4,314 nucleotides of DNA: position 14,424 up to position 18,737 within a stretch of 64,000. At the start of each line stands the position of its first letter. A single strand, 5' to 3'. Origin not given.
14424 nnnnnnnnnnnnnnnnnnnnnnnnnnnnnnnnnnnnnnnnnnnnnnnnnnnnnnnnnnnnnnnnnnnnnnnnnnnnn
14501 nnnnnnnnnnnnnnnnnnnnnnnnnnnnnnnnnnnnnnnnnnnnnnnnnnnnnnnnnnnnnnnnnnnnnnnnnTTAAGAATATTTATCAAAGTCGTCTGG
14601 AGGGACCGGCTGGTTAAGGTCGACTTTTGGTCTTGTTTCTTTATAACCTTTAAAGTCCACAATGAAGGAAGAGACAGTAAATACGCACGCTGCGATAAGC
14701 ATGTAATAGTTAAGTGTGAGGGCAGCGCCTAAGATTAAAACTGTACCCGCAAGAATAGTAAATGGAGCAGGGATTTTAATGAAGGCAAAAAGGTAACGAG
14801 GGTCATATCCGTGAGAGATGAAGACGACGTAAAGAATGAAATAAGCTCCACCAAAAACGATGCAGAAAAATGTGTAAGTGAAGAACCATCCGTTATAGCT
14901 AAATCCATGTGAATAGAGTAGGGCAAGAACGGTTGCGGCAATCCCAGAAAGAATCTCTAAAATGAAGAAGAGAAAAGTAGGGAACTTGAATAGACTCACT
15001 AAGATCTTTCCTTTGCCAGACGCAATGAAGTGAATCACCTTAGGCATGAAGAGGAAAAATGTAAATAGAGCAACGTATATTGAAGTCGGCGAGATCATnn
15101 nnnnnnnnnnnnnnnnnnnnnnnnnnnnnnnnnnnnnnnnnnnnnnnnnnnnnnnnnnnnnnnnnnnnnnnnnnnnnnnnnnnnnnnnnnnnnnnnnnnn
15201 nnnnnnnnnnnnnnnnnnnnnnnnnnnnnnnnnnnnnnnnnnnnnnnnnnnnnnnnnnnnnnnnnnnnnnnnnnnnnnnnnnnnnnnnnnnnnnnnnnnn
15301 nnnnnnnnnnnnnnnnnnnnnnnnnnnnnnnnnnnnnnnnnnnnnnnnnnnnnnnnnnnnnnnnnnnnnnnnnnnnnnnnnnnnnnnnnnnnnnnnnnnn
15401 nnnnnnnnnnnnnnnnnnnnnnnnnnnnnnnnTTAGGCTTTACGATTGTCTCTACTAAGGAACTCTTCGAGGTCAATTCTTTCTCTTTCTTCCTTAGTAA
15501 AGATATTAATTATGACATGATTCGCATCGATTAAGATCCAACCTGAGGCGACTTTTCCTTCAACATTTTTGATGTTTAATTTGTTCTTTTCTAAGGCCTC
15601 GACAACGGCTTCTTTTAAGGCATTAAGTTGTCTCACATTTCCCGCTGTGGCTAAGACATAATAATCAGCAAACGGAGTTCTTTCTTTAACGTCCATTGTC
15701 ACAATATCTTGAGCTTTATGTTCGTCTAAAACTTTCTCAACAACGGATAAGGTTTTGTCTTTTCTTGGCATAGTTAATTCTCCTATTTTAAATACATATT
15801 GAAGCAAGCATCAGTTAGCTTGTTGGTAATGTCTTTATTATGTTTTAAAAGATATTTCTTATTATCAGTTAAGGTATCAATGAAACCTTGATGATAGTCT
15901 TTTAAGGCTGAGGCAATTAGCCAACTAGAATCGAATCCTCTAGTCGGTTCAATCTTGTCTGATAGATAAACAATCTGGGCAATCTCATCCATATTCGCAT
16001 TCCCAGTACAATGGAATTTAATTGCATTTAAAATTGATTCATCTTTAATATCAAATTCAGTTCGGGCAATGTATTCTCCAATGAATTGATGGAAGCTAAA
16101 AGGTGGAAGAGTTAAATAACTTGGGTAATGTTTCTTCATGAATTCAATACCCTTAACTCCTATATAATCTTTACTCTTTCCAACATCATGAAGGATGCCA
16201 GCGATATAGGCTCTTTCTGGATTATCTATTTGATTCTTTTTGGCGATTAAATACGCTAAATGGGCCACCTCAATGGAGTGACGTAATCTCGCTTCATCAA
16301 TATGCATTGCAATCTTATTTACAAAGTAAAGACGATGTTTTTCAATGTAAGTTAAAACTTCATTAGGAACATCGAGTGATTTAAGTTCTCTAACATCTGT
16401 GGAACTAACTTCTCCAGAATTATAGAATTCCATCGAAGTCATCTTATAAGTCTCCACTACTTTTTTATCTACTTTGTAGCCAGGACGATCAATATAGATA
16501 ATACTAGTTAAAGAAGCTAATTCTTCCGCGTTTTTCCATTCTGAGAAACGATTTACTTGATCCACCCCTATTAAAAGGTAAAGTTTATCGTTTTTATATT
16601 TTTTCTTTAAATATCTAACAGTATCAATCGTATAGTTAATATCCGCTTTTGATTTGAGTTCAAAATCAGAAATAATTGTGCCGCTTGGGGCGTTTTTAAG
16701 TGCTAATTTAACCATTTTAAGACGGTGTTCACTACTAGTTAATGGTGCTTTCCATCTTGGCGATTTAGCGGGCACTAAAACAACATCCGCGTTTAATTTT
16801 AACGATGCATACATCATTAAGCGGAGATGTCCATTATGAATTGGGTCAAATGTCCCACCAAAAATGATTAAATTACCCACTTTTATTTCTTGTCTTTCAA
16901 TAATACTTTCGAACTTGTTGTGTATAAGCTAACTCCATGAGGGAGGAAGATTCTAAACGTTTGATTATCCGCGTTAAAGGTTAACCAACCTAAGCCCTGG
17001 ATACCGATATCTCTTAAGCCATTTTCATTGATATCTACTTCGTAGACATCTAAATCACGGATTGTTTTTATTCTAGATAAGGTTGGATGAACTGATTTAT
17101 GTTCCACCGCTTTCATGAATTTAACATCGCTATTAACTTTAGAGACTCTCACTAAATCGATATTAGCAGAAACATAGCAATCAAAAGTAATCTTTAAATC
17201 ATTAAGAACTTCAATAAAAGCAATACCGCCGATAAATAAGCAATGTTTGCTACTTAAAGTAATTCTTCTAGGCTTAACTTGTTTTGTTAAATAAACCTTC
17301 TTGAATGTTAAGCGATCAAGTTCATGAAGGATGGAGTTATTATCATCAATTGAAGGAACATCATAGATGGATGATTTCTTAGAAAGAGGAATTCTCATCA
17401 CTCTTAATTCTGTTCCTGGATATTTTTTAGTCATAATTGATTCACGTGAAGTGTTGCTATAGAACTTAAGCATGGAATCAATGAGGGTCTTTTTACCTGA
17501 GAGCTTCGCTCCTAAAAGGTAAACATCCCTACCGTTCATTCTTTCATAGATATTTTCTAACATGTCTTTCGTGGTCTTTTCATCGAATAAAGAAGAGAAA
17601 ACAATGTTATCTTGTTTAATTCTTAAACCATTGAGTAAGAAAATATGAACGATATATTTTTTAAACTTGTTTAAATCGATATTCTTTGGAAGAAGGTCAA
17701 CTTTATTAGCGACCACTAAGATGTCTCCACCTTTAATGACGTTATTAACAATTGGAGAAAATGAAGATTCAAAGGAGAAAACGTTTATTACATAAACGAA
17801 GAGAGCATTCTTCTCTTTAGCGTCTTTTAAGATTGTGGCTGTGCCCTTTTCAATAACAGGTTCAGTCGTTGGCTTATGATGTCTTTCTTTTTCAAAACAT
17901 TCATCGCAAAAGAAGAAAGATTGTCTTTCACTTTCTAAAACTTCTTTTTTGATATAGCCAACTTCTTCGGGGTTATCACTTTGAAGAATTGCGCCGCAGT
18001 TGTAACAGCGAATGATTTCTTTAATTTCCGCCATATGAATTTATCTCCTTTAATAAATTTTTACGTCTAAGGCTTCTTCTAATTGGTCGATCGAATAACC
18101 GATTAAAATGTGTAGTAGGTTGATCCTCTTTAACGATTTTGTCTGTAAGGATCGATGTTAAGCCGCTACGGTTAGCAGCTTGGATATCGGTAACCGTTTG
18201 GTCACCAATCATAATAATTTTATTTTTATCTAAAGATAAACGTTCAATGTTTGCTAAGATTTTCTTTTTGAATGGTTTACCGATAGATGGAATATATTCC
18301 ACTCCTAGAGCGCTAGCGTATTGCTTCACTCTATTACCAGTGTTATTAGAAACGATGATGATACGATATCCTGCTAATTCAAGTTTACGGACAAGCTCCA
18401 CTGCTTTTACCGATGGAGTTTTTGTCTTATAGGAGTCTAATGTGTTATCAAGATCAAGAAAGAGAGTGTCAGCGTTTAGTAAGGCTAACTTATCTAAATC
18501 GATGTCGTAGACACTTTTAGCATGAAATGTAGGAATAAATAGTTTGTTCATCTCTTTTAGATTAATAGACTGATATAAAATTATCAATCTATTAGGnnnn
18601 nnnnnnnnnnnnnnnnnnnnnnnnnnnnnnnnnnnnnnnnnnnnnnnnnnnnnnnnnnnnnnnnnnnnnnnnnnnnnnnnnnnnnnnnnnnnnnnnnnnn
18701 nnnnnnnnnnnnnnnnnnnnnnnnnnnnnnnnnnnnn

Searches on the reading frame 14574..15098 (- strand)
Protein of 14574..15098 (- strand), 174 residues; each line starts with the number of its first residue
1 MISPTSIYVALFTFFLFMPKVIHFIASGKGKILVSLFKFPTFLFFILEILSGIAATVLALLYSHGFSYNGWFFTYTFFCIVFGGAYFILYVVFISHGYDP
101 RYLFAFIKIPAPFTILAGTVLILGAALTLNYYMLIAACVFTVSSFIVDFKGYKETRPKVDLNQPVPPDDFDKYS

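Call 7: search_protein_families(library=pfam, proteins=[window:14574-15098:-])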
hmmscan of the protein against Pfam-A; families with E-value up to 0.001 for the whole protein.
window:14574-15098:- (174 aa): 0 families

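Call 11: find_encoding_contigs(protein=window:14574-15098:-, flank=3000, max_places=6)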
Protein window:14574-15098:- (174 aa): no gene with exactly this product is on record in the collection.

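Call 13: find_related_loci(query=window:14574-15098:-, collection=genome_contigs, flank=6000)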
Query window:14574-15098:- (174 aa) in genome_contigs; peptide patterns used: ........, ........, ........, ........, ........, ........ (x = any residue, [..] = any of these).
154 stretches matched a pattern; 1 encode a relative of the query (tblastn E <= 1e-3); 1 distinct loci.
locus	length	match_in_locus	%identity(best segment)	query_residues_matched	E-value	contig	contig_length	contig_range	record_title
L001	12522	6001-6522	99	1-174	2e-112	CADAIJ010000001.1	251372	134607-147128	MAG: uncultured Erysipelotrichaceae bacterium isolate RUG13318 genome assembly, contig: RUG13318_asm_1, whole genome sho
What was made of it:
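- Tried and rejected: The genome-collection scan found only one relative (call 13).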

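Call 20: find_homologous_proteins(query=window:14574-15098:-)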
Query window:14574-15098:- (174 aa): 3 proteins with E <= 0.001 among 291 candidates.
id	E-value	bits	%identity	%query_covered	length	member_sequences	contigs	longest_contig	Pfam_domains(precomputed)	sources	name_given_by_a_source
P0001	7.4e-106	370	98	100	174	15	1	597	-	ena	-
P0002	1.3e-70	255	79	82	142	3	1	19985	-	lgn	-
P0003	1.4e-48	183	53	98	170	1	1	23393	-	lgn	-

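Call 21: find_encoding_contigs(protein=P0003, flank=6000)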
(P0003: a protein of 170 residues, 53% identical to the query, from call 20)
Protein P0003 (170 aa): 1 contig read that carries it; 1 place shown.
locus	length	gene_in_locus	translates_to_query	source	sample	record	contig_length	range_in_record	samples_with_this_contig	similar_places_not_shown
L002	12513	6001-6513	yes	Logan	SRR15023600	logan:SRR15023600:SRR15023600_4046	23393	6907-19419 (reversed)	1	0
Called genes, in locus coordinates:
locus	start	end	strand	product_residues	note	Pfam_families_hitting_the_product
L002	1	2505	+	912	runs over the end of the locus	PF00521:DNA_topoisoIV, PF03989:DNA_gyraseA_C (faint)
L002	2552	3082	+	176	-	PF09419:PGP_phosphatase (weak), PF13419:HAD_2 (weak), PF00702:Hydrolase (weak), PF13242:Hydrolase_like (weak)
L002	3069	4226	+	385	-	PF21516:YqeH-like_C (faint)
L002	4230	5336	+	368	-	PF01467:CTP_transf_like, PF08668:HDOD, PF01966:HD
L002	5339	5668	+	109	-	PF02410:RsfS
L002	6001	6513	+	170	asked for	-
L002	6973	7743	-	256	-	PF00528:BPD_transp_1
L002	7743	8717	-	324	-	-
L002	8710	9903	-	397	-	PF01676:Metalloenzyme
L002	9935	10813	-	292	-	PF02899:Phage_int_SAM_1, PF13495:Phage_int_SAM_4, PF00589:Phage_integrase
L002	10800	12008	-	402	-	PF00817:IMS, PF11799:IMS_C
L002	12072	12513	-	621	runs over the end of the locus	PF13292:DXP_synthase_N, PF00676:E1_dh (weak), PF02779:Transket_pyr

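Call 22: find_encoding_contigs(protein=P0002, flank=6000)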
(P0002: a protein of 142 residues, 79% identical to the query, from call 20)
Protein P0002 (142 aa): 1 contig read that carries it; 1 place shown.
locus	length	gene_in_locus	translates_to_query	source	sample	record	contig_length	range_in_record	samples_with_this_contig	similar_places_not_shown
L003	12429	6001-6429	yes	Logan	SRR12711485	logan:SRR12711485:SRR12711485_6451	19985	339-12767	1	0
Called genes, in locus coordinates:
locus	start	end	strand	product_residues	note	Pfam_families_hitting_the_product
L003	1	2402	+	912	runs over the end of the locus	?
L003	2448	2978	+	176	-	PF09419:PGP_phosphatase (weak), PF00702:Hydrolase, PF13419:HAD_2, PF13242:Hydrolase_like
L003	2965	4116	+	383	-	PF21516:YqeH-like_C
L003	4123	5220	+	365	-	PF01467:CTP_transf_like, PF08668:HDOD (weak), PF01966:HD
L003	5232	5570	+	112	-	PF02410:RsfS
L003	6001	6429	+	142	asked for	-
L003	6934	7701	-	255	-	PF00528:BPD_transp_1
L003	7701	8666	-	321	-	-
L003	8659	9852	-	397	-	PF01676:Metalloenzyme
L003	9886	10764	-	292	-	PF02899:Phage_int_SAM_1, PF00589:Phage_integrase, PF22823:MrpR_C_cat (weak)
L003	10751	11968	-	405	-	PF00817:IMS, PF11798:IMS_HHH (weak), PF11799:IMS_C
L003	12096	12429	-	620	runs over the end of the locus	PF13292:DXP_synthase_N, PF02779:Transket_pyr, PF02780:Transketolase_C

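Call 26: find_related_loci(query=A2, collection=metagenome_contigs, flank=3000)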
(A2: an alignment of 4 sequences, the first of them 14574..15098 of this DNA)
Query A2 (174 aa) in metagenome_contigs; peptide patterns used: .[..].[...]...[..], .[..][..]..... (x = any residue, [..] = any of these).
155 stretches matched a pattern, but none encodes a relative of the query by tblastn (E <= 1e-3).
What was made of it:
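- Tried and rejected: A JGI metagenome scan with the membrane-protein alignment found nothing (call 26).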

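Call 73: search_protein_families(library=ncbifam, proteins=[window:14574-15098:-], max_evalue=0.00001)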
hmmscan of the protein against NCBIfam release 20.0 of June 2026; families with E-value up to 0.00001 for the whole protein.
window:14574-15098:- (174 aa): 0 families

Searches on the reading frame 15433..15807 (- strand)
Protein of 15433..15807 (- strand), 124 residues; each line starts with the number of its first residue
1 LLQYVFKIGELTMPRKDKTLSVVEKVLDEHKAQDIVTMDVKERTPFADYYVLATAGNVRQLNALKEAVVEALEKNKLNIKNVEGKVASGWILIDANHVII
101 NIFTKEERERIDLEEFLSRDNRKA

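Call 7: search_protein_families(library=pfam, proteins=[window:15433-15807:-])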
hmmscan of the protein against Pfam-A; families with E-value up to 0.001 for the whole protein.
window:15433-15807:- (124 aa): 1 family
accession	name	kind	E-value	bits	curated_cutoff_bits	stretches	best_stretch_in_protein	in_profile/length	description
PF02410.21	RsfS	-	2.9e-25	88.8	21.6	1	24-116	4-97/98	Ribosomal silencing factor during starvation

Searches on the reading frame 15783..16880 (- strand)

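Call 7: search_protein_families(library=pfam, proteins=[window:15783-16880:-])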
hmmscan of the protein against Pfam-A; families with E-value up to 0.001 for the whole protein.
window:15783-16880:- (365 aa): 3 families
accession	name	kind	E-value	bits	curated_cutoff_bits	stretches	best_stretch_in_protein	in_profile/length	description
PF01467.32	CTP_transf_like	-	6.8e-23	81.8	21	1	6-165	1-132/133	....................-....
PF01966.28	HD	-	1.6e-15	57.9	22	1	198-311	1-114/116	HD domain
PF08668.18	HDOD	-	2e-07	31.1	22.9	1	199-235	96-132/196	HDOD domain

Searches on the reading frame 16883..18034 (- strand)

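Call 7: search_protein_families(library=pfam, proteins=[window:16883-18034:-])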
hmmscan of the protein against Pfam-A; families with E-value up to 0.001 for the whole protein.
window:16883-18034:- (383 aa): 1 family
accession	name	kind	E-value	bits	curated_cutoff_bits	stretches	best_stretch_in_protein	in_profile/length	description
PF21516.2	YqeH-like_C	-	7.6e-10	39.6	27.7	1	283-371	3-90/95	YqeH-like, C-terminal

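Call 73: search_protein_families(library=ncbifam, proteins=[window:16883-18034:-], max_evalue=0.00001)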
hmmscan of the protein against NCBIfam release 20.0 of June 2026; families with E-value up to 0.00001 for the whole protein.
window:16883-18034:- (383 aa): 1 family
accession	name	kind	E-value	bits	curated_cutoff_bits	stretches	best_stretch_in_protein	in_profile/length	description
TIGR03597.1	GTPase_YqeH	equivalog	2e-64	218.1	297.4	1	9-373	1-357/361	ribosome biogenesis GTPase YqeH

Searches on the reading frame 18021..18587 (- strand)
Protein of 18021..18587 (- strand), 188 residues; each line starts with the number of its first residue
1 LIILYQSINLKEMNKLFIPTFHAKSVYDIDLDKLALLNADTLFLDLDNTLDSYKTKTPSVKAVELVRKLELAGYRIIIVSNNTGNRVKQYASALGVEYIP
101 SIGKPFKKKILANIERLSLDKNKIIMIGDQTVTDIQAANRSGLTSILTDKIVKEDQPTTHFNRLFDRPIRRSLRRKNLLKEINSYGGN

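Call 73: search_protein_families(library=ncbifam, proteins=[window:18021-18587:-], max_evalue=0.00001)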
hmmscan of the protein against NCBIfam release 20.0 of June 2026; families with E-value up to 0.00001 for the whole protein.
window:18021-18587:- (188 aa): 12 families
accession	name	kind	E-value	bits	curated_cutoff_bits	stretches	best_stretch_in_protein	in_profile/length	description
TIGR01668.1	YqeG_hyp_ppase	hypoth_equivalog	5.5e-28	97.6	89.1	1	15-176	1-164/170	YqeG family HAD IIIA-type phosphatase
TIGR01662.1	HAD-SF-IIIA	subfamily_domain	2.8e-15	56.6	44.6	1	41-149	2-139/141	HAD-IIIA family hydrolase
TIGR01460.1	HAD-SF-IIA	subfamily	1e-09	38.6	100.15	1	100-148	193-243/246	HAD-IIA family hydrolase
TIGR01457.1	HAD-SF-IIA-hyp2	hypoth_equivalog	4.1e-08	33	247.65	0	101-150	175-224/249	TIGR01457 family HAD-type hydrolase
TIGR01656.1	Histidinol-ppas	subfamily_domain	3.2e-07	30.4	84.15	0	102-146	100-144/149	histidinol-phosphate phosphatase domain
TIGR02253.1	CTE7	subfamily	4e-07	30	169.75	1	57-155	94-201/221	TIGR02253 family HAD-type hydrolase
TIGR01452.1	PGP_euk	subfamily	4.4e-07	29.6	201.95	0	102-153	200-251/279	phosphoglycolate/pyridoxal phosphate family phosphatase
TIGR01549.1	HAD-SF-IA-v1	subfamily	1.1e-06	29.2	23.3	1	62-141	67-148/149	HAD-IA family hydrolase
NF053830.1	RUBPPhHalo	equivalog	2.8e-06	27.1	330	0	112-169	167-224/234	ribulose-1,5-bisphosphate 5-phosphatase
TIGR02254.1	YjjG_YfnB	equivalog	2.8e-06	27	159.9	0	101-150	149-198/223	YjjG family noncanonical pyrimidine nucleotidase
NF006506.0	PRK08942.1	equivalog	6.1e-06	25.9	178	0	110-153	109-154/182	D-glycero-beta-D-manno-heptose 1,7-bisphosphate 7-phosphatase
TIGR01487.1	Pglycolate_arch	equivalog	9.8e-06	25.6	122.75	0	44-96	6-57/215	phosphoglycolate phosphatase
